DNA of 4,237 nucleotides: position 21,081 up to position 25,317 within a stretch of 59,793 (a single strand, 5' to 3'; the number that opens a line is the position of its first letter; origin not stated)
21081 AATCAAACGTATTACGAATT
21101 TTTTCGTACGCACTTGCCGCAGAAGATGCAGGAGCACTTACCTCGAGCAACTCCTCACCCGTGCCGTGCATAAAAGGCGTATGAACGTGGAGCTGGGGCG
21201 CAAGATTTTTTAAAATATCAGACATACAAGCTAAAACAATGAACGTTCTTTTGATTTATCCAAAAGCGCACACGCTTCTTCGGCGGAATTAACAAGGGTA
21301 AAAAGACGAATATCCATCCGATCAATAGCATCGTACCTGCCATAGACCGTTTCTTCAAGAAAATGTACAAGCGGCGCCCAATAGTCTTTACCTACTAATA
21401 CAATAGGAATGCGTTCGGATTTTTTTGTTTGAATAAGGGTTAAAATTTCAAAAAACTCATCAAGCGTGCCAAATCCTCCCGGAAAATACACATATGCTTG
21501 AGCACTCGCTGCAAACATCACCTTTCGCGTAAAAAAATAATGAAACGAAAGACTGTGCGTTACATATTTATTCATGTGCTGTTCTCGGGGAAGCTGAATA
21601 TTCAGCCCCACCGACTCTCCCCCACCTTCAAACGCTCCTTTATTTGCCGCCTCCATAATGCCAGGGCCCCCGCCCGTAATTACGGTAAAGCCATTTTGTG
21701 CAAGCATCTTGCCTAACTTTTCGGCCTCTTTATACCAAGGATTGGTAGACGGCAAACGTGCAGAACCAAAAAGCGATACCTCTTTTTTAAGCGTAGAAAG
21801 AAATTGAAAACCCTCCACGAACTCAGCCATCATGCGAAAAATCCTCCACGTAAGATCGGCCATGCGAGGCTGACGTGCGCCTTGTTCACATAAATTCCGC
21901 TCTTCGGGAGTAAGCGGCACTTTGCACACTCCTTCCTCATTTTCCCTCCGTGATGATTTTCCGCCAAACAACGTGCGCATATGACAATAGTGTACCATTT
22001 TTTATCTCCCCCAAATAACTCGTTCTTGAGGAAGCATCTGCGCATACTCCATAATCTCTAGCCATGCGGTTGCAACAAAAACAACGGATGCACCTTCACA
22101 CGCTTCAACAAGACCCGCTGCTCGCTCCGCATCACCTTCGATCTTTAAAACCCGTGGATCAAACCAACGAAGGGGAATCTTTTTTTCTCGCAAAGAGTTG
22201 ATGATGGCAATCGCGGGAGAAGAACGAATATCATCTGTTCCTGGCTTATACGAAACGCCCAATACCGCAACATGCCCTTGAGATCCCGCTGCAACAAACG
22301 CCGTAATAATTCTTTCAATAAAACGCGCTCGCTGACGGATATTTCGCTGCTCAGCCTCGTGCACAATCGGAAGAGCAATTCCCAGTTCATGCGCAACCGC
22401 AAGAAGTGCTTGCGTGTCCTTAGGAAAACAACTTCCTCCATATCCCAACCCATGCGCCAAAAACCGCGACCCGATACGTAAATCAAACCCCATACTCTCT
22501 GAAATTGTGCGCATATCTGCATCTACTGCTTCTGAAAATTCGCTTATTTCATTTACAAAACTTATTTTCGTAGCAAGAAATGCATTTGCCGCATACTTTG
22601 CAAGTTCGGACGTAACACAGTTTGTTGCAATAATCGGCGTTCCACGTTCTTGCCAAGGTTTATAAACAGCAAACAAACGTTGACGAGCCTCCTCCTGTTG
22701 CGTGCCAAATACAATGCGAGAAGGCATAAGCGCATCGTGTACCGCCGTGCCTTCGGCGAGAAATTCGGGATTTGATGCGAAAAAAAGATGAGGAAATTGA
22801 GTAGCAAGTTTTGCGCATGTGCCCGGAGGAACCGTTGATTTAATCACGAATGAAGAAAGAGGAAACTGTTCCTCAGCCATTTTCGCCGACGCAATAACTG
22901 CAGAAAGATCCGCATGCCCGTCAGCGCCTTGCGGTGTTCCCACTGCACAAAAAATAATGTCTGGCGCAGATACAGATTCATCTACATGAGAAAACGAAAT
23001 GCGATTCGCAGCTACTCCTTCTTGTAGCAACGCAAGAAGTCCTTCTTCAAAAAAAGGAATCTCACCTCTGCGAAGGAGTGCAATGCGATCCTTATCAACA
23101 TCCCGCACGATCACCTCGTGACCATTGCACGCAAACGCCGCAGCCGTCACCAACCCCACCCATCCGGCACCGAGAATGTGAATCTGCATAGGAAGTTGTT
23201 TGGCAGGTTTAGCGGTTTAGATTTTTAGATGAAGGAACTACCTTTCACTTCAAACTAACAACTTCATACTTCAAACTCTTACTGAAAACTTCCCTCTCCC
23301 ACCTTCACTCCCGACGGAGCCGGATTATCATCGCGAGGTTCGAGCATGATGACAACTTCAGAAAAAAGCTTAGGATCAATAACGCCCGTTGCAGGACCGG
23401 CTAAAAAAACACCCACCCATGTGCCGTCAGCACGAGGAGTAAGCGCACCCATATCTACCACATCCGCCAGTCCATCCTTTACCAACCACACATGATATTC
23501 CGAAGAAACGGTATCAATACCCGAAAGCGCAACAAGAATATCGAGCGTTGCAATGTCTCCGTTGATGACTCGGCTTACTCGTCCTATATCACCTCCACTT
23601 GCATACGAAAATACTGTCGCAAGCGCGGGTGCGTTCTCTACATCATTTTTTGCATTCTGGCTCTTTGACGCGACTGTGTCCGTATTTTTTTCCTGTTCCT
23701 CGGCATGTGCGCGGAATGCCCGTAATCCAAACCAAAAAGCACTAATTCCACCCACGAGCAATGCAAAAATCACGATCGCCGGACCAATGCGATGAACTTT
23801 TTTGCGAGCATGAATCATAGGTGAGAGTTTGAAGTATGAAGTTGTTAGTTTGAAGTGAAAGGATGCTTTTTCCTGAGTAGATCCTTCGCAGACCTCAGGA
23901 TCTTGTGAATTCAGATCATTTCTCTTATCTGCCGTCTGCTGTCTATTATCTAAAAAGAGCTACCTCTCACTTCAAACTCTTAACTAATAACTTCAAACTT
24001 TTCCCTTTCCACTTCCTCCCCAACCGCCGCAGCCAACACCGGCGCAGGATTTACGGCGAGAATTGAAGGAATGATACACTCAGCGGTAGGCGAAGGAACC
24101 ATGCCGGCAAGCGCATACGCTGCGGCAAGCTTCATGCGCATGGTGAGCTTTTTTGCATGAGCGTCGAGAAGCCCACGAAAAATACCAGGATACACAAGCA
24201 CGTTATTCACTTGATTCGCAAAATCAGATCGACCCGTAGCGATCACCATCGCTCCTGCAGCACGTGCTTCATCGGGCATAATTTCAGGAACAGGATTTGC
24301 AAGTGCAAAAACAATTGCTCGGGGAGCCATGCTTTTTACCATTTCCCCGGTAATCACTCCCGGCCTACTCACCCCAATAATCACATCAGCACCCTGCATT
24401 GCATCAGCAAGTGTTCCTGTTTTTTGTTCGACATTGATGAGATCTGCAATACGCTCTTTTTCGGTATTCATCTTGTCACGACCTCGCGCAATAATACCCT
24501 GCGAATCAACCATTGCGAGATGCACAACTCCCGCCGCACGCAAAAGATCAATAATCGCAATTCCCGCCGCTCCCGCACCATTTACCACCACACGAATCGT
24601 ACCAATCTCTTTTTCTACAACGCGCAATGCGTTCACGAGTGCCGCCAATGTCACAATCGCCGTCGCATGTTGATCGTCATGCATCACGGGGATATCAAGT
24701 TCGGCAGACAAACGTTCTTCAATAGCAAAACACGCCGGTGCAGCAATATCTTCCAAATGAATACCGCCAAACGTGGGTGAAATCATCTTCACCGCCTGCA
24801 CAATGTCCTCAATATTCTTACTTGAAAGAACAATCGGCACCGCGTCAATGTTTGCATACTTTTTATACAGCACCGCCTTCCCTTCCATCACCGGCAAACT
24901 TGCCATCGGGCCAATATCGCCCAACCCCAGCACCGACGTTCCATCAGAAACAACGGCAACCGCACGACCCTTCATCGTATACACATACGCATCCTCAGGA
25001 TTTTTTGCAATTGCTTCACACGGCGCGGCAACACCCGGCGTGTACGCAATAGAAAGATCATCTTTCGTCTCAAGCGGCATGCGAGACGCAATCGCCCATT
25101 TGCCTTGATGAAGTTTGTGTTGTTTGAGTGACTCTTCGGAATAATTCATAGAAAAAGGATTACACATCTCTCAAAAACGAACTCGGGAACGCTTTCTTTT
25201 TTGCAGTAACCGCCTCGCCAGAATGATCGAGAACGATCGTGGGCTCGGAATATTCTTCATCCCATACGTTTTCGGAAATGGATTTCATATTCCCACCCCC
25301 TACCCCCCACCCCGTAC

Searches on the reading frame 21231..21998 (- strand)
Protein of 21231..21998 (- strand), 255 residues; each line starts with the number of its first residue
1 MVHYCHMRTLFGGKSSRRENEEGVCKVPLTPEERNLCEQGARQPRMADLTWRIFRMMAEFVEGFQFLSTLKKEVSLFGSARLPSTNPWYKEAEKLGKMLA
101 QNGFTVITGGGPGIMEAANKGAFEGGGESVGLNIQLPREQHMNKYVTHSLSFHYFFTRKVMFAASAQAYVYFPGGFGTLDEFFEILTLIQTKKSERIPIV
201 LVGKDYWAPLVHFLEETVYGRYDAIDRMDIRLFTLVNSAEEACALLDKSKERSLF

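Call 79: search_protein_families(library=pfam, proteins=[window:21231-21998:-], max_evalue=0.0001)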
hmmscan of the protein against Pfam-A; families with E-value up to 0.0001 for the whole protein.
window:21231-21998:- (255 aa): 2 families
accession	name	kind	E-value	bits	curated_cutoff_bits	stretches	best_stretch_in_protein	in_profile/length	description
PF03641.19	Lysine_decarbox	-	2.7e-33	115.4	27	1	115-244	1-129/131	Possible lysine decarboxylase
PF18306.6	LDcluster4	-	6.4e-19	68.5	26.3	1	73-183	3-111/151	SLOG cluster4 family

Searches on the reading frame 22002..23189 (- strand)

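Call 79: search_protein_families(library=pfam, proteins=[window:22002-23189:-], max_evalue=0.0001)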
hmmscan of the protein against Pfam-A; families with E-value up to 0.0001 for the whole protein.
window:22002-23189:- (395 aa): 3 families
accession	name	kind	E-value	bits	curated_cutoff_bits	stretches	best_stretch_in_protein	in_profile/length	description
PF03721.20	UDPG_MGDP_dh_N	-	4.1e-41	141.1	27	1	1-172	1-184/187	UDP-glucose/GDP-mannose dehydrogenase family, NAD binding domain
PF00984.24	UDPG_MGDP_dh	-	1.3e-30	105.7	25.4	1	193-283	2-92/94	UDP-glucose/GDP-mannose dehydrogenase family, central domain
PF03720.21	UDPG_MGDP_dh_C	-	2.5e-16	60.4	30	1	308-384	1-87/103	UDP-glucose/GDP-mannose dehydrogenase family, UDP binding domain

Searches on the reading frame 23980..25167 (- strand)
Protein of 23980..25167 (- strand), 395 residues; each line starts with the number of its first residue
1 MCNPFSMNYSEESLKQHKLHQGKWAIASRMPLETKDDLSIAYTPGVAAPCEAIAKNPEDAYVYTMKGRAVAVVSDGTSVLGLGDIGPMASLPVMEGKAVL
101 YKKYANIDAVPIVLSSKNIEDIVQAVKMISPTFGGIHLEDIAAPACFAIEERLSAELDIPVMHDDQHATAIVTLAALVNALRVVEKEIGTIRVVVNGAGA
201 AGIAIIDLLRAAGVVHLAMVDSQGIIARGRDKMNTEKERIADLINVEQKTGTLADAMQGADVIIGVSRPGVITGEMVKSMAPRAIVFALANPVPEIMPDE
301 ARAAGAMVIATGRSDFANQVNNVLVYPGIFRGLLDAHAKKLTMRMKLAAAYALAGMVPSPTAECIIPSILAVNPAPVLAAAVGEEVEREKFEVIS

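Call 79: search_protein_families(library=pfam, proteins=[window:23980-25167:-], max_evalue=0.0001)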
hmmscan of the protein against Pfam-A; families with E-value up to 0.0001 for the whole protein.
window:23980-25167:- (395 aa): 3 families
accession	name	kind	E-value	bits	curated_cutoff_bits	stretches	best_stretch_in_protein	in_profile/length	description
PF00390.24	malic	-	1.2e-30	107.1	23.1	1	28-153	8-181/182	Malic enzyme, N-terminal domain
PF03949.21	Malic_M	-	3.4e-21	76.1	23.5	1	168-374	3-244/258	Malic enzyme, NAD binding domain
PF00208.27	ELFV_dehydrog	-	2.7e-05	24.4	23.4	1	163-257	4-93/241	Glutamate/Leucine/Phenylalanine/Valine dehydrogenase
